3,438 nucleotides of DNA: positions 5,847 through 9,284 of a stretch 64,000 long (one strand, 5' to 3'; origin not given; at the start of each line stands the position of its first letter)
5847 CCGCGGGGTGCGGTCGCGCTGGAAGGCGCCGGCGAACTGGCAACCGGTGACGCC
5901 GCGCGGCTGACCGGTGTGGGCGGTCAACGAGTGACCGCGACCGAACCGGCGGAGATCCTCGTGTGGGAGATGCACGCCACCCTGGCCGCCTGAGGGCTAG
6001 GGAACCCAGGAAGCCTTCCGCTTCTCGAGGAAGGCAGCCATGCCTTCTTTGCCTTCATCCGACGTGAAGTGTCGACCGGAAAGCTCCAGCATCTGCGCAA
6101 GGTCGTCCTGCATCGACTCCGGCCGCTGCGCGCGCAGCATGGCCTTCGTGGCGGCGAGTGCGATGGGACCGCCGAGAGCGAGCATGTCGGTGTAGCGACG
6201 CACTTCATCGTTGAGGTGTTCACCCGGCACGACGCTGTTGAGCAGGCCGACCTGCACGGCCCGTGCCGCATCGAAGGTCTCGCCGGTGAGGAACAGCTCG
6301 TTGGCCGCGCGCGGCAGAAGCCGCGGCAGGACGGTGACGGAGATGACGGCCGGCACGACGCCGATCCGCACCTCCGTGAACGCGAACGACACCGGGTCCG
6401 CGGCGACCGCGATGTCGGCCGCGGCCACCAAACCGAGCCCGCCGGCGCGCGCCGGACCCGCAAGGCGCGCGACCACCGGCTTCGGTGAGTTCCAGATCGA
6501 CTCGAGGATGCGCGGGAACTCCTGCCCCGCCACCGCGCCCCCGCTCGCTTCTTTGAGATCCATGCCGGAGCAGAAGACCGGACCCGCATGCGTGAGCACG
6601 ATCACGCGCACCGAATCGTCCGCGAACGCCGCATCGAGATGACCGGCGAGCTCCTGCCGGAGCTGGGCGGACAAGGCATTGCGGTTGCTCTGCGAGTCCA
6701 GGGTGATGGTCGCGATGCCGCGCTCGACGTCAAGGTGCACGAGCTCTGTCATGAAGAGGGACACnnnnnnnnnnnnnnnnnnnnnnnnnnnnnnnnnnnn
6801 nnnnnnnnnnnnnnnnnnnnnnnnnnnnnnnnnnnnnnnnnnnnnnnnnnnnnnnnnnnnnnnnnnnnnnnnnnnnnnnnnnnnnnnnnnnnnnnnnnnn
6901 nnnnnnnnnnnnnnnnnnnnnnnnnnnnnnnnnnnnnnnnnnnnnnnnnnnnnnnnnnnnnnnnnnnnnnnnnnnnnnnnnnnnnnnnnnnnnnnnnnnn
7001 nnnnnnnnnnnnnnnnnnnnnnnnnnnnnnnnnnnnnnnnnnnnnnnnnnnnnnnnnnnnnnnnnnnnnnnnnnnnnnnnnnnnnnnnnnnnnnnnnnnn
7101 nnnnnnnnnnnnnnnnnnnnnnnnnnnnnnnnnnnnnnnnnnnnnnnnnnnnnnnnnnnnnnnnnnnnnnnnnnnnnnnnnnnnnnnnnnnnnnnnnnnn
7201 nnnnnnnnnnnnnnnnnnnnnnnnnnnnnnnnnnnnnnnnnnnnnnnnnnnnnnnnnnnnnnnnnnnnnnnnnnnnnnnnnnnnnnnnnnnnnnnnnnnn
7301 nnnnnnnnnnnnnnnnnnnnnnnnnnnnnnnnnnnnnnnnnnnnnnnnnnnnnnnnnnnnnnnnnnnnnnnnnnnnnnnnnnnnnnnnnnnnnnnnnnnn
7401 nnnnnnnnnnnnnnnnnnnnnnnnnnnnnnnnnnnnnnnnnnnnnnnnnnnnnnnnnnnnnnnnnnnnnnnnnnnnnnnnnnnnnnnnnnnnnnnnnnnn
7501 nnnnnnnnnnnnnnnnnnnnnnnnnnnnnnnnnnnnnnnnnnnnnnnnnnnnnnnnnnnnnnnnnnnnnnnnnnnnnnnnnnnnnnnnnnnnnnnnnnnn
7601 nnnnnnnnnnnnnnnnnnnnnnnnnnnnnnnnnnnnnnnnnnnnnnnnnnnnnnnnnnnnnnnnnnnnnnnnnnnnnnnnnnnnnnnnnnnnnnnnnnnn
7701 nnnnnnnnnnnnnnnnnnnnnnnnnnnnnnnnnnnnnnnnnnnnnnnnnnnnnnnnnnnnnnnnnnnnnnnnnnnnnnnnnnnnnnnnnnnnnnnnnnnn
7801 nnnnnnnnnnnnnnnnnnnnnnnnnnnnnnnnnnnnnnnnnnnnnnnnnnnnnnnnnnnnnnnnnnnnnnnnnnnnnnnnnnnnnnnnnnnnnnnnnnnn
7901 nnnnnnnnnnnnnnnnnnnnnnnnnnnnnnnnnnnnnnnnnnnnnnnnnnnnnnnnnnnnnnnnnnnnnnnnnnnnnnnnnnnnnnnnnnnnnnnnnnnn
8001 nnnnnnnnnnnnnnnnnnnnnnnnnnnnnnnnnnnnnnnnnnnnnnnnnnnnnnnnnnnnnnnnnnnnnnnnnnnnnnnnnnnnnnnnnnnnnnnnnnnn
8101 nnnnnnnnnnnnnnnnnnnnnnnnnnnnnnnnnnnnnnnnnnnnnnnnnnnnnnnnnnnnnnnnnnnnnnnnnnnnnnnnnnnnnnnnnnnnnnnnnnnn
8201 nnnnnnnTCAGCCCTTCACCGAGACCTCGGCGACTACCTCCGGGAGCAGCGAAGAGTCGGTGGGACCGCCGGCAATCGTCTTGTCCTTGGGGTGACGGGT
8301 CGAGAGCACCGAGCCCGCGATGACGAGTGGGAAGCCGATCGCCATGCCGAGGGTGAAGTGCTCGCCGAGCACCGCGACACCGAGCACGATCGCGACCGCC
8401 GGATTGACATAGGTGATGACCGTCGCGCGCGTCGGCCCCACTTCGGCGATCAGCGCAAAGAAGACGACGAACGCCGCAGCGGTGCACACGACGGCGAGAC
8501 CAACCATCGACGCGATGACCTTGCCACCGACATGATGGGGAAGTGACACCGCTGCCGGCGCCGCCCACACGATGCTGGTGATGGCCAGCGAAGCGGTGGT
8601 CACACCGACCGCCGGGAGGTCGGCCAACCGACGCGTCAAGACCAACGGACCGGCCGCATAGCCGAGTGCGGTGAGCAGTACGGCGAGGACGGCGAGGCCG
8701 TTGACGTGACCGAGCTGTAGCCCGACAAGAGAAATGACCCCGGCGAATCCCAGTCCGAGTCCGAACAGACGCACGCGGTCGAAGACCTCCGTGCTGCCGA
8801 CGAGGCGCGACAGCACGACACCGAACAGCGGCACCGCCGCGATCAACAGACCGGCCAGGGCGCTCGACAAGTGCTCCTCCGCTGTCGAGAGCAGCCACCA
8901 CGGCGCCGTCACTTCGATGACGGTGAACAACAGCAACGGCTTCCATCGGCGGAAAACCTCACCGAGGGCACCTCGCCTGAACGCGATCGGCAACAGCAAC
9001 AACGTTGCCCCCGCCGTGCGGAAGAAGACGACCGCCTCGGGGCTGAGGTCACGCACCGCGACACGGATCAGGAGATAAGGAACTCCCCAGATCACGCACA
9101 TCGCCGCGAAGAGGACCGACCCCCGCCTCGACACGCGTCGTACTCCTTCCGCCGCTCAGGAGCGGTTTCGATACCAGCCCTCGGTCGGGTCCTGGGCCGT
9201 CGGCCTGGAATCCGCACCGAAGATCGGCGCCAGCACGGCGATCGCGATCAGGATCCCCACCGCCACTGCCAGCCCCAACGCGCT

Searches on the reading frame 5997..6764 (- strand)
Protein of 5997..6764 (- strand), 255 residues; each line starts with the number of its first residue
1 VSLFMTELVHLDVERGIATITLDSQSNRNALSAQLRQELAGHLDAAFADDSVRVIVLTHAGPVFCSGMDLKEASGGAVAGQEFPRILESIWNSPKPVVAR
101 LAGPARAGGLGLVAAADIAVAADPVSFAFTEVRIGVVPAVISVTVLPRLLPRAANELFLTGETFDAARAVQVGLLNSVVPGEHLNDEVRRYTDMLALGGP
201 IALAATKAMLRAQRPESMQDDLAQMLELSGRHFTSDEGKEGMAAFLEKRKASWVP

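Call 60: search_protein_families(library=pfam, proteins=[window:5997-6764:-], max_evalue=0.00001)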
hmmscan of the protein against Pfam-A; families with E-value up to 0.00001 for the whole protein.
window:5997-6764:- (255 aa): 2 families
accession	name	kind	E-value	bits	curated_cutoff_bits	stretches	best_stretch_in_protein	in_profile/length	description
PF00378.25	ECH_1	-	3e-51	174.6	27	1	14-253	3-248/251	Enoyl-CoA hydratase/isomerase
PF16113.10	ECH_2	-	2.2e-27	96.9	27.2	1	18-185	2-178/335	Enoyl-CoA hydratase/isomerase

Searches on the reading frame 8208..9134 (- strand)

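Call 60: search_protein_families(library=pfam, proteins=[window:8208-9134:-], max_evalue=0.00001)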
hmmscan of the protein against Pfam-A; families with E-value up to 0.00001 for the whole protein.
window:8208-9134:- (308 aa): 1 family
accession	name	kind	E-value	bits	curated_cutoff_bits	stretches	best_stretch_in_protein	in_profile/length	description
PF00892.27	EamA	-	4.6e-34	118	28.2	2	4-136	2-133/135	EamA-like transporter family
